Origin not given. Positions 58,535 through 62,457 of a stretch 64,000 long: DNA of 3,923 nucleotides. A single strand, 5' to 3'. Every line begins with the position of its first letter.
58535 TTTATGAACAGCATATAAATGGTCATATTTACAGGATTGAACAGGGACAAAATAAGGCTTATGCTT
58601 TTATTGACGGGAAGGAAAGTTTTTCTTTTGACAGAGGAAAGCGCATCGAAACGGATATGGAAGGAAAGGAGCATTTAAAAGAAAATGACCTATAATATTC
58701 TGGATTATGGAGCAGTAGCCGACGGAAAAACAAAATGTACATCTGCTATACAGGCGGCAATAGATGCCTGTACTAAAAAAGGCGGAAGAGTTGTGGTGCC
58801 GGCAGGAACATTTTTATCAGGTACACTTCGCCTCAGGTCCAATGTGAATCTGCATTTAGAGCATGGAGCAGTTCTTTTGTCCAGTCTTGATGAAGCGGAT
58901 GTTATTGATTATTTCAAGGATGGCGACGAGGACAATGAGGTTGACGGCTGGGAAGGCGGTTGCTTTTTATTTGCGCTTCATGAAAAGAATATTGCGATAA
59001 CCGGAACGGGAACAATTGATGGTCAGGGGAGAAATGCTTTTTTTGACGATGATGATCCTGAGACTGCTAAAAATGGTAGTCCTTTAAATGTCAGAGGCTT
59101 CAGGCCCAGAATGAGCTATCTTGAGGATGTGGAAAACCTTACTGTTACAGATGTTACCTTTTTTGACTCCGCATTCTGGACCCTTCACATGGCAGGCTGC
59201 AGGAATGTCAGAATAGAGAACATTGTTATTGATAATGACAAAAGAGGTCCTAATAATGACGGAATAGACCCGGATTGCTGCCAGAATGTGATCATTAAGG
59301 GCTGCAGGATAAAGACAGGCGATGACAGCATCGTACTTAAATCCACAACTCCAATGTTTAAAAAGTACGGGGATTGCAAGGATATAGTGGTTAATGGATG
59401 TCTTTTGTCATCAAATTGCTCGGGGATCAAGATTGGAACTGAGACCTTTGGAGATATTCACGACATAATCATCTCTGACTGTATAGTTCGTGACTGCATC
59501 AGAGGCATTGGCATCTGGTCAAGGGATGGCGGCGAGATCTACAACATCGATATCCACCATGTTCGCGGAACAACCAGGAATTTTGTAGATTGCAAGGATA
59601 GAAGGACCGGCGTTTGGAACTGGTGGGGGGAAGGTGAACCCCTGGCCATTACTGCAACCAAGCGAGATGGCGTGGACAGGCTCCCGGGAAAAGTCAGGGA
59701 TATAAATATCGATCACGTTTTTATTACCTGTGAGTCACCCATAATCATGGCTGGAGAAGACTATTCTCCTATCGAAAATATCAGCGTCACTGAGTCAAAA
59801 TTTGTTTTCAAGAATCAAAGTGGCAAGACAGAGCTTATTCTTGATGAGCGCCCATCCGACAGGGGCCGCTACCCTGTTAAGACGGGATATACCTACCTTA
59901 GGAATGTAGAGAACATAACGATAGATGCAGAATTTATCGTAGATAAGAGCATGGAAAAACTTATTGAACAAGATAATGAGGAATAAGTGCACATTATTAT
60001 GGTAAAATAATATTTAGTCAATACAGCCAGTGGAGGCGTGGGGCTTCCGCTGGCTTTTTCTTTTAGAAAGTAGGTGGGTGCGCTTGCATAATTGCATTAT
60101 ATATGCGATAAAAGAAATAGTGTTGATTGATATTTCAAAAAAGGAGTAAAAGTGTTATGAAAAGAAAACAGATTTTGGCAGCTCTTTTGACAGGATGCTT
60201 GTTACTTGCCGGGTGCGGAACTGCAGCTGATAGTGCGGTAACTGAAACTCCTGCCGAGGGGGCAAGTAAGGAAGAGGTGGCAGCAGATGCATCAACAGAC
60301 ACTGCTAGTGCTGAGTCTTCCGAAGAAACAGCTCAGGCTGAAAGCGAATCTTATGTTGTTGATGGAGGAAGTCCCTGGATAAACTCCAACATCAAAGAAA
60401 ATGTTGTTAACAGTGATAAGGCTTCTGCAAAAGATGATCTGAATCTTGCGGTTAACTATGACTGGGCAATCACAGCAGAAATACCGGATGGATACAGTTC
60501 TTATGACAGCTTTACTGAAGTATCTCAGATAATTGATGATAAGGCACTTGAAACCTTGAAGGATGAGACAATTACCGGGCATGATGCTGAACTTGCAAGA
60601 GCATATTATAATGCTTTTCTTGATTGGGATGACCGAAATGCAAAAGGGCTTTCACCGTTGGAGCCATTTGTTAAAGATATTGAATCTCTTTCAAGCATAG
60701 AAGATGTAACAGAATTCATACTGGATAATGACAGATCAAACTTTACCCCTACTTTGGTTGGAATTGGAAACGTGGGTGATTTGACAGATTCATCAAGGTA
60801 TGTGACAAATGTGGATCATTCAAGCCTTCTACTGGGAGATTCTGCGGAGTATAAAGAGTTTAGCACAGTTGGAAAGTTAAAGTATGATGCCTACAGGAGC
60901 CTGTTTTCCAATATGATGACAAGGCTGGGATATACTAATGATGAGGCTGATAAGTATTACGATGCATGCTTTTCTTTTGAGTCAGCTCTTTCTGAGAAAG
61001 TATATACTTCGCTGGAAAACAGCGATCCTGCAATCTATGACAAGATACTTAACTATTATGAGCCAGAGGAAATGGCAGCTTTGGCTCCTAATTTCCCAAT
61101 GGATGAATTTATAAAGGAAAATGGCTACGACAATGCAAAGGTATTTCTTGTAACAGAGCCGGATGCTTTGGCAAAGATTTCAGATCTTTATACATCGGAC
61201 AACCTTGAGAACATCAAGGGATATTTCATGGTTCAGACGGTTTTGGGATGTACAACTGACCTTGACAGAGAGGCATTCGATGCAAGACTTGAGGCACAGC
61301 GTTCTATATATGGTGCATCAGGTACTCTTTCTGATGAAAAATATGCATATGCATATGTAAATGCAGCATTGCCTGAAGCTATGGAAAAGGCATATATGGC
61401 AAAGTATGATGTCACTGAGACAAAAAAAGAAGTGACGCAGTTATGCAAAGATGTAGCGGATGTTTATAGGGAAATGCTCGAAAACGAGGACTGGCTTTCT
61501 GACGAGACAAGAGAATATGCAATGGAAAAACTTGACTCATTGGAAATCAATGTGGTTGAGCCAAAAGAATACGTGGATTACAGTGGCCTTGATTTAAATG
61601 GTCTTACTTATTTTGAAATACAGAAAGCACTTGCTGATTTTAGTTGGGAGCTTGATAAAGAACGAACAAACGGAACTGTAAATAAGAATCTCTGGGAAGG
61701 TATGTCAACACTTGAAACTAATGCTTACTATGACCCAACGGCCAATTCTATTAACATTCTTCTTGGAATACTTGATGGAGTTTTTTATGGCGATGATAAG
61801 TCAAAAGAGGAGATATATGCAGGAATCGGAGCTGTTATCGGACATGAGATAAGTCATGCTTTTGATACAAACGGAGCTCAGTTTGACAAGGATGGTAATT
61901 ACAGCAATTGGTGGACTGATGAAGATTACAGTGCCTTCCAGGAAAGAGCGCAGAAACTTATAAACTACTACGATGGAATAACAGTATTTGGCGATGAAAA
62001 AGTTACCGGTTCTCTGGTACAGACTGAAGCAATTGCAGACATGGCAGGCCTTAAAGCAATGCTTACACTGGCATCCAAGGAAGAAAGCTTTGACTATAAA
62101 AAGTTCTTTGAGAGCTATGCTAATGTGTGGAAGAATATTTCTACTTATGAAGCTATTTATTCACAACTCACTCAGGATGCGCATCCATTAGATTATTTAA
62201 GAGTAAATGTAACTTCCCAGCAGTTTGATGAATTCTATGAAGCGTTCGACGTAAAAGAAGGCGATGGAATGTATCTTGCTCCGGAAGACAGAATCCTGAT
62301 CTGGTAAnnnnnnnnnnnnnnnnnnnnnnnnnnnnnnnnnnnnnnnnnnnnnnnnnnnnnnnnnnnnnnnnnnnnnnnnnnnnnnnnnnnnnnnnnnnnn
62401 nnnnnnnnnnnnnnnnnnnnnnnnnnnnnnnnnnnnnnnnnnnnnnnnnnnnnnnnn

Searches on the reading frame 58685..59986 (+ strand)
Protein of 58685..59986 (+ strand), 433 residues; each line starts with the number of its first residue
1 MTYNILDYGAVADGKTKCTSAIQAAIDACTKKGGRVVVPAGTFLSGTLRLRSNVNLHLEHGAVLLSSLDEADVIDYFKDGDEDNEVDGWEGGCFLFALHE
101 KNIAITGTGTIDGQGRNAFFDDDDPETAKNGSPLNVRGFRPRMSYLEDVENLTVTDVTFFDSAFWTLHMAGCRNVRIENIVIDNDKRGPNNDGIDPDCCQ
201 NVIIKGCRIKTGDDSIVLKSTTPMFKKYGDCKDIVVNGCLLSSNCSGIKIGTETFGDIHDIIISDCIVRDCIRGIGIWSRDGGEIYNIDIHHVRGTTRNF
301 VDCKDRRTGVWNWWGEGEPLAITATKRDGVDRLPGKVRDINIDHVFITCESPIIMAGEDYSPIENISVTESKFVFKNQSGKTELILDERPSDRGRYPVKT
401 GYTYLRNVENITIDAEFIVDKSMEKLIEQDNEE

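Call 74: find_encoding_contigs(protein=window:58685-59986:+, flank=6500, max_places=10)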
Protein window:58685-59986:+ (433 aa): 8 contigs read that carry it; 7 places shown.
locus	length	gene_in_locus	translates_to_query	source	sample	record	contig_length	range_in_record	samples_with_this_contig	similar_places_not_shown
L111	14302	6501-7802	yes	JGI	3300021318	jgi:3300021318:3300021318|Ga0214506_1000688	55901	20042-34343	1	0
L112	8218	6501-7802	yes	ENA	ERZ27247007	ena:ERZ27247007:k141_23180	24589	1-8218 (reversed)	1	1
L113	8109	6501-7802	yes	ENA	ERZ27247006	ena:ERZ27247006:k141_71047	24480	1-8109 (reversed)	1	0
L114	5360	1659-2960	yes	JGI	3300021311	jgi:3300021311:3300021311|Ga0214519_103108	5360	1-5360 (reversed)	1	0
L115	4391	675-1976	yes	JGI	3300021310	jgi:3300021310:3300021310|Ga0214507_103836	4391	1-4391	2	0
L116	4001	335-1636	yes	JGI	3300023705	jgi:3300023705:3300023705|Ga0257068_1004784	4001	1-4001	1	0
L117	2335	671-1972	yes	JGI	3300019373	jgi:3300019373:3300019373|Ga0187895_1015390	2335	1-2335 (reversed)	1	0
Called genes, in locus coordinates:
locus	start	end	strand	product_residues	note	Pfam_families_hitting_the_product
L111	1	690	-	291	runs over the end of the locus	PF04616:Glyco_hydro_43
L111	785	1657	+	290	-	PF00165:HTH_AraC (weak), PF12833:HTH_18, PF00165:HTH_AraC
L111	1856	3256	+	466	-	PF01547:SBP_bac_1, PF13416:SBP_bac_8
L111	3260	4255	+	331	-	PF00528:BPD_transp_1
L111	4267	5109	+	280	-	PF00528:BPD_transp_1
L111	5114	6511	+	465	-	PF22422:MGH1-like_GH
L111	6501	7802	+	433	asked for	PF12708:Pect-lyase_RHGA_epim, PF00295:Glyco_hydro_28, PF13229:Beta_helix (weak)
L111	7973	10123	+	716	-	PF05649:Peptidase_M13_N, PF01431:Peptidase_M13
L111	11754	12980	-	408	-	PF00155:Aminotran_1_2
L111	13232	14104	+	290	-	PF01678:DAP_epimerase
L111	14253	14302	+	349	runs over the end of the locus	PF00155:Aminotran_1_2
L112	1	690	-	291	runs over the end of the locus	PF04616:Glyco_hydro_43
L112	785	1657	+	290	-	PF00165:HTH_AraC (weak), PF12833:HTH_18, PF00165:HTH_AraC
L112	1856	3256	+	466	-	PF01547:SBP_bac_1, PF13416:SBP_bac_8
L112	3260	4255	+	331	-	PF00528:BPD_transp_1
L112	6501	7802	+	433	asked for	PF12708:Pect-lyase_RHGA_epim, PF00295:Glyco_hydro_28, PF13229:Beta_helix (weak)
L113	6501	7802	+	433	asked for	PF12708:Pect-lyase_RHGA_epim, PF00295:Glyco_hydro_28, PF13229:Beta_helix (weak)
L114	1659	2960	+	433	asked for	PF12708:Pect-lyase_RHGA_epim, PF00295:Glyco_hydro_28, PF13229:Beta_helix (weak)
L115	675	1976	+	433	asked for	PF12708:Pect-lyase_RHGA_epim, PF00295:Glyco_hydro_28, PF13229:Beta_helix (weak)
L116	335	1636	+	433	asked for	PF12708:Pect-lyase_RHGA_epim, PF00295:Glyco_hydro_28, PF13229:Beta_helix (weak)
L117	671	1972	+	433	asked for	PF12708:Pect-lyase_RHGA_epim, PF00295:Glyco_hydro_28, PF13229:Beta_helix (weak)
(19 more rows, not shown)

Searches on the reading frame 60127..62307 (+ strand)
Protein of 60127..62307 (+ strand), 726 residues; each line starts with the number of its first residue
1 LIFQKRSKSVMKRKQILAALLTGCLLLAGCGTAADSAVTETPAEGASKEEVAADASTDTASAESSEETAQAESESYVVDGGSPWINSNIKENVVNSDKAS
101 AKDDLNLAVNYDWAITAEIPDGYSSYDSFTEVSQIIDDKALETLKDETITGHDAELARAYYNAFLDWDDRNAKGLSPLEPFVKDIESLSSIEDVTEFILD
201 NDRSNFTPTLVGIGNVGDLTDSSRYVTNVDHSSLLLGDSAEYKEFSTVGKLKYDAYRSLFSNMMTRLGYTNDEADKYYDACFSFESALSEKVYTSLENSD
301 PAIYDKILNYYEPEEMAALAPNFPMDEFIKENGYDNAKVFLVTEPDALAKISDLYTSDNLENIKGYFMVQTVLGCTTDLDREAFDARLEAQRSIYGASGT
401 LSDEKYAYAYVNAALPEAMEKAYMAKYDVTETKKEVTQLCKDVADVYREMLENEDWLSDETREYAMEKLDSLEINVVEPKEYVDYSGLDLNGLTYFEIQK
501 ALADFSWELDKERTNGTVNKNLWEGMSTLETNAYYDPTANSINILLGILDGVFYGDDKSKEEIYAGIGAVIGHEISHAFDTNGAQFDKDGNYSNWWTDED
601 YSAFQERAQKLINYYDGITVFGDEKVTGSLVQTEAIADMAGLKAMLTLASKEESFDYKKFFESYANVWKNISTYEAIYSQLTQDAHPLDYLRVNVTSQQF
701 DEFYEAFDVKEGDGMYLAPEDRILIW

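Call 21: search_protein_families(library=pfam, proteins=[window:60127-62307:+])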
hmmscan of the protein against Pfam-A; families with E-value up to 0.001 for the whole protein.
window:60127-62307:+ (726 aa): 2 families
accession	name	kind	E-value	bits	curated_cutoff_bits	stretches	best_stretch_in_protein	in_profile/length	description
PF05649.18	Peptidase_M13_N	-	1.1e-60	206.5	32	1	102-477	2-379/381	Peptidase family M13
PF01431.27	Peptidase_M13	-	6.5e-51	173.3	24.5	1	532-723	1-205/205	Peptidase family M13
